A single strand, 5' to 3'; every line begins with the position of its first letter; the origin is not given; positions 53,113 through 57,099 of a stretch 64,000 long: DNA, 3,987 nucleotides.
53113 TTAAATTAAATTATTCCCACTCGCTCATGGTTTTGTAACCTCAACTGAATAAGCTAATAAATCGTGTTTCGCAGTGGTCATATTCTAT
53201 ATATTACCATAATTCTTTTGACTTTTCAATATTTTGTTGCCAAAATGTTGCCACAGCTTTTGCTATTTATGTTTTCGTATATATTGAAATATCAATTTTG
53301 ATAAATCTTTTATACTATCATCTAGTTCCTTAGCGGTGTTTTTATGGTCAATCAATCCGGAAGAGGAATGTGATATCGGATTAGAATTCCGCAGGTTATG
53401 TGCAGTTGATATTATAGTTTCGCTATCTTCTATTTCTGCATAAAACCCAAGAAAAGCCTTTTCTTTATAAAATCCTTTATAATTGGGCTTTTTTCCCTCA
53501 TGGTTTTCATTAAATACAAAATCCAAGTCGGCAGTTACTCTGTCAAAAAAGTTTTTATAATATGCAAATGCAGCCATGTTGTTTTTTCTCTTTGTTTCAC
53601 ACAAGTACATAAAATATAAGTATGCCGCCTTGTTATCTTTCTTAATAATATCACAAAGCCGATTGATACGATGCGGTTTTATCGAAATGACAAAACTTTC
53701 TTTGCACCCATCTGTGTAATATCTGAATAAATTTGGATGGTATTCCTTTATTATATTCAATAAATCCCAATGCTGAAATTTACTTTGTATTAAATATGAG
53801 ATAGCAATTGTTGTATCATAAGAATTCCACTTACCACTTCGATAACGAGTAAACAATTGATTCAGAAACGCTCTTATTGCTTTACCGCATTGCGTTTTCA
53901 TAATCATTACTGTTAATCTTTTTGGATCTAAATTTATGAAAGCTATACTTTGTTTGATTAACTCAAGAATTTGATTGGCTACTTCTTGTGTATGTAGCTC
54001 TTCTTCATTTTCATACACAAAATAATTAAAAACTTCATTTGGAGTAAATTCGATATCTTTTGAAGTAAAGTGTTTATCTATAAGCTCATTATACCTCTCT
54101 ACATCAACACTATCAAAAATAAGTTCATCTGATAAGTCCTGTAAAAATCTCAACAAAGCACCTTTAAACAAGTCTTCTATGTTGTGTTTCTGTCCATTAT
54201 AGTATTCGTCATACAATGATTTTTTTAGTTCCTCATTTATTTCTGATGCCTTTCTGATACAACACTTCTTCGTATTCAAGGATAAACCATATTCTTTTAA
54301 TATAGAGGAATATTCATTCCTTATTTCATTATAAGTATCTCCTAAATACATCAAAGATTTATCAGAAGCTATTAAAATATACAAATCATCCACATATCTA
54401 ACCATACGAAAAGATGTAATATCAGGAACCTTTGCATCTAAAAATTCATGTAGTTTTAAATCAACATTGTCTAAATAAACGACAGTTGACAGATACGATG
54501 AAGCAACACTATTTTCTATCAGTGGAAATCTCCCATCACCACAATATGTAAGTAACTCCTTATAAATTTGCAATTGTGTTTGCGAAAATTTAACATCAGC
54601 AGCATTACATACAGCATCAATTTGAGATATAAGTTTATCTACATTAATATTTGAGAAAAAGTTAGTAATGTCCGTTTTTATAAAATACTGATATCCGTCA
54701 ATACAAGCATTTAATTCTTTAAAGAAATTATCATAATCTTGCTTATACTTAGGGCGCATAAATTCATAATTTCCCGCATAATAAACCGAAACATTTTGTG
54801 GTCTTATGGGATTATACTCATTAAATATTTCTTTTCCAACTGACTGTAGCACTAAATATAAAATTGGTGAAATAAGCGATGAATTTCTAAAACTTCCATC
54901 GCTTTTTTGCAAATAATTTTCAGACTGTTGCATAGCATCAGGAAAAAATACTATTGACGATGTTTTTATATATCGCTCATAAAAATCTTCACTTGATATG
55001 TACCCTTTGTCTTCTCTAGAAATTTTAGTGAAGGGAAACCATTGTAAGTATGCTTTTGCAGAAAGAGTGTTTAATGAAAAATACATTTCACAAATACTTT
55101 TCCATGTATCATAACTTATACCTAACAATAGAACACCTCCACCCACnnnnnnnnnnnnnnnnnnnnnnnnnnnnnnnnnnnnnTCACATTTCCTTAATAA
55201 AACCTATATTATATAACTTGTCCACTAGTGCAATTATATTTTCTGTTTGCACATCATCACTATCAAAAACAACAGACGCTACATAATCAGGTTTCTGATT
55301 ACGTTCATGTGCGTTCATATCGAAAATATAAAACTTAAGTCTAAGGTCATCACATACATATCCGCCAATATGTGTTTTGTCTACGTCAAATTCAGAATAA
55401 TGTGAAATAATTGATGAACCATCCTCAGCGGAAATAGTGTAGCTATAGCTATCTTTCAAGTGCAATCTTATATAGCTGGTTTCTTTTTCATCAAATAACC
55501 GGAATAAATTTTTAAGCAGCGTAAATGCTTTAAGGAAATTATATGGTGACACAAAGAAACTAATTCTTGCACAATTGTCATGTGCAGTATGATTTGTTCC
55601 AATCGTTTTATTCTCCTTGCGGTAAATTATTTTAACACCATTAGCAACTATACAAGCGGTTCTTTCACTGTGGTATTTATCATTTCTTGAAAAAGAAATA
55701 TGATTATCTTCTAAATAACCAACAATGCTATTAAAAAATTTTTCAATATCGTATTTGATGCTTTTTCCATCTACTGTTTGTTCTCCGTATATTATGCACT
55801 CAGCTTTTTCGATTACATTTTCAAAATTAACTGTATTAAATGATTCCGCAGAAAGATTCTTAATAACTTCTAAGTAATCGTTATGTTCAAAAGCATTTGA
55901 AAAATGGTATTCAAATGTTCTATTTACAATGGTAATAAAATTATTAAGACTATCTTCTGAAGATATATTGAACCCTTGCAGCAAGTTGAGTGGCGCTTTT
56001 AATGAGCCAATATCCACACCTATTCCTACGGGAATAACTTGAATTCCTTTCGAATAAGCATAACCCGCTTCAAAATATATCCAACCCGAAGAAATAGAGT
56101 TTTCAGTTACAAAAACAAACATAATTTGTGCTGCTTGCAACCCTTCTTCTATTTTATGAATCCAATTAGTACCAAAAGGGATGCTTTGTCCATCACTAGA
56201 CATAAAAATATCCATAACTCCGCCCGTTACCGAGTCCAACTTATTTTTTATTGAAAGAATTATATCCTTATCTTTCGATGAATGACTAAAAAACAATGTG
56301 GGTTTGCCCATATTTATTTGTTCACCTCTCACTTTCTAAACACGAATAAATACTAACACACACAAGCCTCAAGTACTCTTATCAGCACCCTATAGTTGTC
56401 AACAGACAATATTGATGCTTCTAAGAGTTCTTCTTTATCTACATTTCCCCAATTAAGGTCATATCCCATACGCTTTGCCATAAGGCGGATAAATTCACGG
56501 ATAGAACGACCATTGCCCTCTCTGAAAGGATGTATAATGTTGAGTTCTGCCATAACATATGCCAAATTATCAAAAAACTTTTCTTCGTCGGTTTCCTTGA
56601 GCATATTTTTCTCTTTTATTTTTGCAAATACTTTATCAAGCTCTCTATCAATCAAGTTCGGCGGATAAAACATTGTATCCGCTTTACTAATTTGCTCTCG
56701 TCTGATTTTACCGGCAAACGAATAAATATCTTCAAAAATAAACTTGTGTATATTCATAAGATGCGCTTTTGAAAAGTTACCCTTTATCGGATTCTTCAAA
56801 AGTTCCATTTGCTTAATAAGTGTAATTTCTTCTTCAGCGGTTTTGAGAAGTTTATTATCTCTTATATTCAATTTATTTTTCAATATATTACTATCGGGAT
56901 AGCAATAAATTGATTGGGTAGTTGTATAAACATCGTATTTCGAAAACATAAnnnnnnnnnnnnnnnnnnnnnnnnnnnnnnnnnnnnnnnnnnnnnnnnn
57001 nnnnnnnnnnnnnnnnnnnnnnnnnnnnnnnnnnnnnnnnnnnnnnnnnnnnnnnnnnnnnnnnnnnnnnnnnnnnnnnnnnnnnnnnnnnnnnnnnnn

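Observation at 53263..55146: Large standalone-type reverse transcriptase: not a retron, not a group II intron; C-terminal half unassigned apart from a HEPN-like motif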

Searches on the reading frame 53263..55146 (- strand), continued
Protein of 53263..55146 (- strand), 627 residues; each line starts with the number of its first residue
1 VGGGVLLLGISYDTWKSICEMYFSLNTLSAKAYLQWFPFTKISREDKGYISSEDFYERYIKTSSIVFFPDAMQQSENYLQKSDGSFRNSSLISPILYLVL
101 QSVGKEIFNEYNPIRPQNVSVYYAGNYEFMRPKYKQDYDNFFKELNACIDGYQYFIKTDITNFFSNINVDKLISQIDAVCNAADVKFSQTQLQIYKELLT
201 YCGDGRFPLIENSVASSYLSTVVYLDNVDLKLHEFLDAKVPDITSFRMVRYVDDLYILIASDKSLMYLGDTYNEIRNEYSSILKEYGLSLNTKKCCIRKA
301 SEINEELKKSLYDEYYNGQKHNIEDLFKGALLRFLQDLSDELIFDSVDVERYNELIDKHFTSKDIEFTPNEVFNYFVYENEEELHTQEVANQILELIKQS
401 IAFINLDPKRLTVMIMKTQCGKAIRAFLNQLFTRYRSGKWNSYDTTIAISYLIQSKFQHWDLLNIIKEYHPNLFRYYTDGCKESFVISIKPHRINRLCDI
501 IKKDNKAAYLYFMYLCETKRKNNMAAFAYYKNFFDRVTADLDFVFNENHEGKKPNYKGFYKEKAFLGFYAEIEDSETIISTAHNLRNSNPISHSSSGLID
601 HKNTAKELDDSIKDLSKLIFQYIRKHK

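Call 55: find_encoding_contigs(protein=P0002, flank=3000, max_places=3)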
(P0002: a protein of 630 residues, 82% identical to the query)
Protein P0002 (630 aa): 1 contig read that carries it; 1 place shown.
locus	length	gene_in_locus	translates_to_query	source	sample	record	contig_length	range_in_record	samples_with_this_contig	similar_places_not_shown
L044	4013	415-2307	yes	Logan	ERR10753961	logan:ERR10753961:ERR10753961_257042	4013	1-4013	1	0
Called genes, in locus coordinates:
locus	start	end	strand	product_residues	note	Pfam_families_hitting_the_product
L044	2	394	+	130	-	?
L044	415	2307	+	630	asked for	PF00078:RVT_1 (weak), PF18732:HEPN_AbiA_CTD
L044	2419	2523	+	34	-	-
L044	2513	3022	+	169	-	-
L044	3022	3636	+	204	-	-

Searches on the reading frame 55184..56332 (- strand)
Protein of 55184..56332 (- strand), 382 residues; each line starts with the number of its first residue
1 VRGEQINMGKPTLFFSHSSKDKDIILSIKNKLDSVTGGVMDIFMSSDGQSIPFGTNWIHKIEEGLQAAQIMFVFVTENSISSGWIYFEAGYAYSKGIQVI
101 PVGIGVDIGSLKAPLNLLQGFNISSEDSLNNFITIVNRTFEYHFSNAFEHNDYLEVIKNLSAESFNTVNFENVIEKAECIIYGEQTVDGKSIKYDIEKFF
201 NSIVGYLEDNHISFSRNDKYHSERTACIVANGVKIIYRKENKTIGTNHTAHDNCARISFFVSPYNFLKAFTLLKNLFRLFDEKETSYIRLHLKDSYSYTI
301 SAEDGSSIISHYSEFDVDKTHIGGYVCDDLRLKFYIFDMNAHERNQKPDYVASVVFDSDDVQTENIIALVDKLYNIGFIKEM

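Call 3: search_protein_families(library=pfam, proteins=[window:55184-56332:-], max_evalue=0.1)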
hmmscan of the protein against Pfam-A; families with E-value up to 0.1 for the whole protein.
window:55184-56332:- (382 aa): 3 families
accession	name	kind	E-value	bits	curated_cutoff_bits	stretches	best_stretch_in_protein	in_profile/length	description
PF13676.11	TIR_2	-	3.4e-11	44.1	28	1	14-122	2-107/122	TIR domain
PF08937.16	ThsB_TIR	-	0.0011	19.7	21.2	0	14-103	1-94/100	Thoeris protein ThsB, TIR-like domain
PF00874.25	PRD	-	0.071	13.9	23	0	124-168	16-60/90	PRD domain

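Call 4: search_protein_families(library=padloc, proteins=[window:55184-56332:-], max_evalue=0.1)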
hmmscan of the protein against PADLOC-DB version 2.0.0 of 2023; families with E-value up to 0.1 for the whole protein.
window:55184-56332:- (382 aa): 11 families
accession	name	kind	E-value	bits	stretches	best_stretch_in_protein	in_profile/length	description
PDLC00419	ThsB1|ThsB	-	7e-08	30.5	1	7-95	24-111/165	TIR-like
PDLC00436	ThsB1|ThsB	-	2.1e-06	25.4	1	10-94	35-118/183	TIR-like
PDLC03016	TIR-TM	-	2.2e-06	25.7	1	14-139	4-128/293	-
PDLC00426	ThsB1|ThsB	-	5.3e-06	24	1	13-95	240-326/352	TIR-like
PDLC00422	ThsB1|ThsB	-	2.7e-05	21.8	1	13-102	43-136/194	TIR-like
PDLC00425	ThsB1|ThsB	-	6.3e-05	20.2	1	13-97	254-340/389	TIR-like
PDLC05062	PDC-S66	-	0.00031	18.3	1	13-86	151-220/282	-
PDLC00431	ThsB1|ThsB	-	0.00035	19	1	61-104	56-99/162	TIR-like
PDLC00433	ThsB1|ThsB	-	0.00067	17.7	0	61-104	53-96/164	TIR-like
PDLC04688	PDC-M50B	-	0.00069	17.9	0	146-202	35-91/162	-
PDLC00423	ThsB1|ThsB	-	0.0027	15.4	1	9-94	34-119/190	TIR-like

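Call 5: search_protein_families(library=ncbifam, proteins=[window:55184-56332:-], max_evalue=0.1)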
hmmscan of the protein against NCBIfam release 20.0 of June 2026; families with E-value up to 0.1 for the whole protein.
window:55184-56332:- (382 aa): 2 families
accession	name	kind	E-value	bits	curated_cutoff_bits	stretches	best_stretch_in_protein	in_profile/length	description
NF042941.1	Retron_TIR_antiphage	equivalog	6.6e-07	28.5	600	1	13-94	342-419/464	TIR domain-containing anti-phage reverse transcriptase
NF058526.1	Thoeris_type3_ThcB4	equivalog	0.095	11.5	220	0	47-102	160-215/375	Thoeris type III anti-phage system protein ThcB4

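Call 26: find_homologous_proteins(query=window:55184-56332:-, max_evalue=0.00001)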
Query window:55184-56332:- (382 aa): 646 proteins with E <= 0.00001 among 2506 candidates; the best 120 are listed.
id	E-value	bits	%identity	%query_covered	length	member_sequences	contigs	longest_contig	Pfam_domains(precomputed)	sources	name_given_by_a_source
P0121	1.0e-251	852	100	100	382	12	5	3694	PF13676.12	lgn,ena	-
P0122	1.4e-215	734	86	98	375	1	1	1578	PF13676.12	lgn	-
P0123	5.0e-214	728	86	98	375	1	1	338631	PF13676.12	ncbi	-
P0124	3.0e-213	726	85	97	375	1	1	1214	PF13676.12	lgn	-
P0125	8.6e-207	705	83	98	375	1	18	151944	PF13676.12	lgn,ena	-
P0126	9.1e-207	704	83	98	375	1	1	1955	PF13676.12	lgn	-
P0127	1.6e-206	704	84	97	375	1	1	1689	PF13676.12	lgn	-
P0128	3.5e-206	703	83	98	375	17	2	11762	PF13676.12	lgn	-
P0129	5.4e-206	702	83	98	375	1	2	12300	PF13676.12,PF08937.17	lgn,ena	-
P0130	5.9e-206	702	83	98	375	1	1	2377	PF13676.12,PF08937.17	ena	-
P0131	1.4e-205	701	83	98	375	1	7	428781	PF13676.12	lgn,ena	-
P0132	1.9e-205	700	82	98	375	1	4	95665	PF13676.12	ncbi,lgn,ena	-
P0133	3.9e-205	699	82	98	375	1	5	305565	PF13676.12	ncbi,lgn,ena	-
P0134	6.0e-205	699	82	98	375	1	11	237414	PF13676.12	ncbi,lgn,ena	-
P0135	1.0e-204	698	82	98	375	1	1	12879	PF13676.12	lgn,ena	-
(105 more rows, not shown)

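Call 27: find_encoding_contigs(protein=P0121, flank=5000, max_places=5)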
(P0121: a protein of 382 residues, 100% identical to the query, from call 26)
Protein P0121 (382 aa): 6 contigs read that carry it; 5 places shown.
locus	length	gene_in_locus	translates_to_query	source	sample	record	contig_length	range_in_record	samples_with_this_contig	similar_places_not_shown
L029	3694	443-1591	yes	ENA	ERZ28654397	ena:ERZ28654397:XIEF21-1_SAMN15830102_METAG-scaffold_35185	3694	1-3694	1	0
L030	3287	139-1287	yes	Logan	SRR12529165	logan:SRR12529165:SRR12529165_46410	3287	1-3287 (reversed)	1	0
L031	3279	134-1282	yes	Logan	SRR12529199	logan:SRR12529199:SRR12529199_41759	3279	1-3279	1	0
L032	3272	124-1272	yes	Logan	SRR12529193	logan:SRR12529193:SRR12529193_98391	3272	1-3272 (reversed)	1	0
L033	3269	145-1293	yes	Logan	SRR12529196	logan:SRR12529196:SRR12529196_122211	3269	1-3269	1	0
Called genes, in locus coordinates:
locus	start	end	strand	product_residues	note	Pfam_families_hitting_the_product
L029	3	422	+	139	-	?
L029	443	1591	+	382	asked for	PF13676:TIR_2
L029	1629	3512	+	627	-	PF00078:RVT_1, PF18732:HEPN_AbiA_CTD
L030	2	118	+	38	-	?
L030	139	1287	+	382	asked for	PF13676:TIR_2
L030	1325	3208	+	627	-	PF00078:RVT_1, PF18732:HEPN_AbiA_CTD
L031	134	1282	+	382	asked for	PF13676:TIR_2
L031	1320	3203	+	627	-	PF00078:RVT_1, PF18732:HEPN_AbiA_CTD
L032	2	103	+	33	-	?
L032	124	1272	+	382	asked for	PF13676:TIR_2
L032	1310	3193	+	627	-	PF00078:RVT_1, PF18732:HEPN_AbiA_CTD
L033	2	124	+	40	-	?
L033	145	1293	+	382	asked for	PF13676:TIR_2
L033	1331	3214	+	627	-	PF00078:RVT_1, PF18732:HEPN_AbiA_CTD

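Call 28: find_encoding_contigs(protein=P0125, flank=5000, max_places=5)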
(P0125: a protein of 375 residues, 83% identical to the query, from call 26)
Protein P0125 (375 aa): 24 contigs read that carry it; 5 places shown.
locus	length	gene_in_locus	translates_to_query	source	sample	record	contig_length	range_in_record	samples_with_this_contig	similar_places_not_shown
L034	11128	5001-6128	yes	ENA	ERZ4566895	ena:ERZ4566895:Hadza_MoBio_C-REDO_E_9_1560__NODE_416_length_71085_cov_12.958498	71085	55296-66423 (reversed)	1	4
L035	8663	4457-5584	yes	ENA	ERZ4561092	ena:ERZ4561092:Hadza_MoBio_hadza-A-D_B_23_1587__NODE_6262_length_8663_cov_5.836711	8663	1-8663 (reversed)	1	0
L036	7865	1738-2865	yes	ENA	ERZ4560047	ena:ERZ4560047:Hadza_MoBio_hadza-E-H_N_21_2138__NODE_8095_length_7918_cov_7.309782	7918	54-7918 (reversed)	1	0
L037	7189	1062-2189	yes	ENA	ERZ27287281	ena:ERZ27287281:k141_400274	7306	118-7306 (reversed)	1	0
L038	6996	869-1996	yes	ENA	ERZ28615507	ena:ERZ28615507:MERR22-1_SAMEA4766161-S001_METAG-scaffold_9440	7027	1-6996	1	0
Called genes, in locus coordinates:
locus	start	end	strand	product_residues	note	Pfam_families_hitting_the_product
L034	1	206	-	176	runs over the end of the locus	-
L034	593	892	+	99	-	-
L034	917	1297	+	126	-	PF14198:TnpV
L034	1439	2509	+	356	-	PF02086:MethyltransfD12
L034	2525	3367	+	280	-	PF04471:Mrr_cat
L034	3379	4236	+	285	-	PF04556:DpnII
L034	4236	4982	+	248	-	PF01555:N6_N4_Mtase, PF01170:UPF0020, PF13847:Methyltransf_31, PF08241:Methyltransf_11 (faint), PF13649:Methyltransf_25 (weak), PF01555:N6_N4_Mtase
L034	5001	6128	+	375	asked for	PF13676:TIR_2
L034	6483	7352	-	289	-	PF02146:SIR2 (faint)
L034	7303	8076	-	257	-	PF01661:Macro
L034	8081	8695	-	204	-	PF01243:PNPOx_N, PF13183:Fer4_8 (faint), PF13187:Fer4_9 (faint), PF14697:Fer4_21 (faint), PF00037:Fer4 (faint), PF12797:Fer4_2 (faint), PF12837:Fer4_6 (faint), PF12838:Fer4_7 (weak), +1 more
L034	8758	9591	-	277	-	PF07366:SnoaL (weak), PF12680:SnoaL_2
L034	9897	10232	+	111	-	PF01638:HxlR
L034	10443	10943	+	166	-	-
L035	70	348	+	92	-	-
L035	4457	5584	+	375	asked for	PF13676:TIR_2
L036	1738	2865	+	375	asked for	PF13676:TIR_2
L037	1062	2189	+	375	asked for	PF13676:TIR_2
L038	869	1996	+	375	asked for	PF13676:TIR_2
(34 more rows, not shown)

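Call 50: predict_structure(alignment_id=A3)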
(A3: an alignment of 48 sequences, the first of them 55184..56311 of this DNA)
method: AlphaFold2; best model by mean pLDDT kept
length: 375 residues; sequences in the alignment: 48
mean_pLDDT: 85.5   pTM: 0.68
mean pLDDT of the five models: 85.5, 85.0, 84.8, 84.5, 83.6
residues with pLDDT >= 90: 173; 70-90: 165; 50-70: 28; < 50: 9
segments of 3 or more residues with pLDDT < 50: 154-157, 239-241
pLDDT, mean of each block of 10 residues (from residue 1): 83 85 90 84 56 68 88 78 84 87 80 86 92 91 82 57 90 88 85 96 94 92 95 67 71 91 91 83 96 94 93 91 92 85 94 86 93 93
secondary structure, 60 per line:
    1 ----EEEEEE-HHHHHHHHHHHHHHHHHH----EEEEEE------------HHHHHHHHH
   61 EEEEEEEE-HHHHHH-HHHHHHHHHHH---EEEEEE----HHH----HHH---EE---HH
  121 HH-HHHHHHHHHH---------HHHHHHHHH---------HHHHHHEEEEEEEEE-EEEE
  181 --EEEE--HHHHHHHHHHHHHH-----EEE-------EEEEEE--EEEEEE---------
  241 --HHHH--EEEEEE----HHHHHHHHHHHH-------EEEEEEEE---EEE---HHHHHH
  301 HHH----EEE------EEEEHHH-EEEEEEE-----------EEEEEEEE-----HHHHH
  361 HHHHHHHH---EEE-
elements in order: E5-10 H12-29 E34-39 H52-60 E61-68 H70-75 H77-87 E91-96 H119-122 H124-133 H143-151 H161-166 E167-175 E177-180 E183-186 H189-202 E208-210 E218-223 E226-231 H243-246 E249-254 H259-270 E278-285 E289-291 H295-303 E308-310 E317-320 E325-331 E343-350 H356-368 E372-374

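Call 52: fold_search(model_id=the predicted structure, library=pdb)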
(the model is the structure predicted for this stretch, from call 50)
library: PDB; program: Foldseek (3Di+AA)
matches with E <= 10: 1709; with E <= 0.001: 9
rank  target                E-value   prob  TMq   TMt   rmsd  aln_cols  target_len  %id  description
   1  8isy_B                8.6e-06  1.00  0.26  0.22  19.5       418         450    9  Cryo-EM structure of free-state Crt-SPARTA (released 2023-10-18)
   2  4pg6_A                2.0e-05  0.92  0.20  0.20  19.3       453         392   11  Crystal structure of S. aureus Homoserine Dehydrogenase at pH7.0 (released 2015-05-13)
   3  8i87_C                3.6e-05  0.98  0.25  0.23  22.2       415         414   11  Cryo-EM structure of TIR-APAZ/Ago-gRNA-DNA complex (released 2023-07-19)
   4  8zla                  5.4e-05  0.97  0.20  0.23  18.1       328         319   11  Crystal Structure of monomeric Rag-like small GTPase from Asgard Lokiarchaeota (LokiRagM) in complex with GDP (released 2025-11-26)
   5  8qlp_A                9.1e-05  0.99  0.28  0.26  20.8       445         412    9  CryoEM structure of the RNA/DNA bound SPARTA (BabAgo/TIR-APAZ) tetrameric complex (released 2024-01-31)
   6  9m28                  1.2e-04  0.84  0.17  0.21  18.1       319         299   12  Crystal Structure of monomeric Rag-like small GTPase from Asgard Lokiarchaeota (LokiRagM) in complex with GTP (released 2026-03-04)
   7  8spo_M                2.2e-04  0.92  0.25  0.23  22.3       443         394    8  Tetramerized activation of MapSPARTA bound with NAD+ (released 2023-08-23)
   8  8i87_G                7.2e-04  0.82  0.24  0.22  23.5       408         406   10  Cryo-EM structure of TIR-APAZ/Ago-gRNA-DNA complex (released 2023-07-19)
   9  2gyy_C                8.6e-04  0.54  0.19  0.20  17.8       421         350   10  Structure of aspartate semialdehyde dehydrogenase (ASADH) from Streptococcus pneumoniae (released 2006-08-15)
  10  8qhr_A                1.2e-03  1.00  0.24  0.60   5.7       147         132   21  Crystal structure of the human DNPH1 glycosyl-enzyme intermediate (released 2023-11-08)
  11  2bas_A                1.3e-03  0.54  0.16  0.16  19.3       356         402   13  Crystal Structure of the Bacillus subtilis YkuI Protein, with an EAL Domain. (released 2005-11-29)
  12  9ia6_B                1.4e-03  1.00  0.24  0.57   5.9       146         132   18  Crystal structure of DNPH1 bound by compound 3. (released 2025-11-12)
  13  9dn3                  1.8e-03  0.51  0.18  0.21  17.6       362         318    9  Crystal Structure of Human Inositol 1,3,4-Trisphosphate 5/6-kinase (ITPK1) in Complex with an Inhibitor 9-cylcopentylade (released 2025-02-19)
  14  9i9q_D                1.9e-03  1.00  0.24  0.57   5.7       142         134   18  Crystal structure of DNPH1 bound by compound 2. (released 2025-11-12)
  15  9ia6_A                1.9e-03  1.00  0.23  0.57   6.0       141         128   17  Crystal structure of DNPH1 bound by compound 3. (released 2025-11-12)
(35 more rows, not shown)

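Call 59: search_solved_structures(query=A3, max_evalue=1)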
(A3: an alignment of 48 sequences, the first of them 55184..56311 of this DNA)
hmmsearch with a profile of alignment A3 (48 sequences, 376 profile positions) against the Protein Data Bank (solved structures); distinct sequences matched with E-value up to 1: 1.
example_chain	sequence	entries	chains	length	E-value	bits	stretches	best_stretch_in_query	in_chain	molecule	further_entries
9mud_K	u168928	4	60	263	8.7e-08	34.9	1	4-95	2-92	Cat1 (CRISPR associated TIR 1) pentagonal filament | Cat1 (CRISPR associated TIR 1) pentagonal filament assembly | Cat1 (CRISPR-associated TIR 1)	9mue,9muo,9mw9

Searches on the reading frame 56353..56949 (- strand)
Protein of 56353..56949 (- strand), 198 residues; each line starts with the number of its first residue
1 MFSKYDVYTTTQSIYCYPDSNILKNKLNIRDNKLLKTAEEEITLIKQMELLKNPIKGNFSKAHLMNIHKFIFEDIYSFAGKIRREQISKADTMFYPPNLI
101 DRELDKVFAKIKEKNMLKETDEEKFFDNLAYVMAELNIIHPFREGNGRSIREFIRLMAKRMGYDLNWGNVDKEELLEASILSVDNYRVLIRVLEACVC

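Call 3: search_protein_families(library=pfam, proteins=[window:56353-56949:-], max_evalue=0.1)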
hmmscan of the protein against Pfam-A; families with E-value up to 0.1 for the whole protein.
window:56353-56949:- (198 aa): 1 family
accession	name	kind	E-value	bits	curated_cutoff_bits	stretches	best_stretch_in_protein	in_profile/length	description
PF02661.23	Fic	-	1.1e-17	65.1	24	1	59-157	2-92/93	Fic/DOC family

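Call 4: search_protein_families(library=padloc, proteins=[window:56353-56949:-], max_evalue=0.1)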
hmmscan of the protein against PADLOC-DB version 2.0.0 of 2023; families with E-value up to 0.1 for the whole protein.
window:56353-56949:- (198 aa): 10 families
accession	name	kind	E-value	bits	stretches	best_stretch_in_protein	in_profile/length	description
PDLC04838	PDC-S04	-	5.6e-70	233.4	1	8-197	12-202/209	-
PDLC04839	PDC-S04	-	9.1e-39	131.2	1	3-174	2-178/205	-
PDLC04842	PDC-S04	-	1.9e-25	87.8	1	23-186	3-159/202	-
PDLC04841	PDC-S04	-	6.7e-23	79.7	1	62-195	143-266/292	-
PDLC05078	PDC-S72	-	4e-11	40.6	1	58-165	99-212/377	-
PDLC03963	SoFic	-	1e-07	29.7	1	46-157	103-211/361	-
PDLC04837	PDC-S04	-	1.2e-05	22.7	1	51-155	77-179/234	-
PDLC04836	PDC-S04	-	0.00038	17.7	1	81-149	119-178/244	-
PDLC04840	PDC-S04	-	0.00066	17.5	1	62-153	77-169/227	-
PDLC04966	PDC-S24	-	0.04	10.7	0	139-155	317-333/497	-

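Call 5: search_protein_families(library=ncbifam, proteins=[window:56353-56949:-], max_evalue=0.1)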
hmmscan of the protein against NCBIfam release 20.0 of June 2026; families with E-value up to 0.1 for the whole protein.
window:56353-56949:- (198 aa): 6 families
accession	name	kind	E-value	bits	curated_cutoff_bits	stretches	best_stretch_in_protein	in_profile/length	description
NF045983.1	ProtAdnltaseVbhT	equivalog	2.5e-41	142.2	800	1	8-182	3-177/419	type II toxin-antitoxin system protein adenylyltransferase VbhT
NF007672.0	PRK10347.1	equivalog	5e-35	121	181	1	8-178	5-173/200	putative adenosine monophosphate-protein transferase Fic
NF046029.1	ProtAdlyltaseNmFic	equivalog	9.1e-23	80.9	230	1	47-179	17-137/177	protein adenylyltransferase Fic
TIGR02613.1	mob_myst_B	hypoth_equivalog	1.5e-07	31.5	124.4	1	59-172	49-156/186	mobile mystery protein B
TIGR01550.1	DOC_P1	subfamily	0.00024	21.3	38.65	1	103-178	28-101/122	type II toxin-antitoxin system death-on-curing family toxin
NF046030.1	ProtAdlyltaseSoFic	equivalog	0.042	12.8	550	0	91-151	146-204/361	protein adenylyltransferase Fic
